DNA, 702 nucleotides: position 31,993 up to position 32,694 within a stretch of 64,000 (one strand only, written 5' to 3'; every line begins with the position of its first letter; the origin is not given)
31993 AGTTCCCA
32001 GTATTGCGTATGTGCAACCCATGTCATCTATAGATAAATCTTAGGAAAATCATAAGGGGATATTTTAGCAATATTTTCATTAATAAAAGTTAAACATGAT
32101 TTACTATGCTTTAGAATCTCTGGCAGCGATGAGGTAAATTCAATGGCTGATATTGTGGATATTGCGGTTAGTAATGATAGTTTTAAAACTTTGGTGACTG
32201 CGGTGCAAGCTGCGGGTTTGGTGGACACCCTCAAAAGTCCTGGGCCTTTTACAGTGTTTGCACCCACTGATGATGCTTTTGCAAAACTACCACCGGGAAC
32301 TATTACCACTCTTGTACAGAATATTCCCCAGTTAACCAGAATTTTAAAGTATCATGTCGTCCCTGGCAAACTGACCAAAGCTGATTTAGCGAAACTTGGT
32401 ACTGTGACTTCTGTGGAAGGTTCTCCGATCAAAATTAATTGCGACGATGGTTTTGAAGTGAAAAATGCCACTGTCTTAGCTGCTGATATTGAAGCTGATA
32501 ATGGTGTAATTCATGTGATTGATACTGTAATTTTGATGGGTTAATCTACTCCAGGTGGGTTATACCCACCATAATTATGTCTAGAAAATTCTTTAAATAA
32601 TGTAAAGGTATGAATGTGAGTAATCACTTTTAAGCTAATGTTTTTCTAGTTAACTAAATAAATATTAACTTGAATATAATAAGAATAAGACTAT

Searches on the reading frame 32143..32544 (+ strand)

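Call 83: search_protein_families(library=pfam, max_evalue=1e-8, proteins=[window:32143-32544:+])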
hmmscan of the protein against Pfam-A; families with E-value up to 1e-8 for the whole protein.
window:32143-32544:+ (133 aa): 1 family
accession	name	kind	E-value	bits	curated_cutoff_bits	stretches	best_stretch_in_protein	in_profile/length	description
PF02469.27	Fasciclin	-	2.7e-42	144.3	22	1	13-131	2-122/123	Fasciclin domain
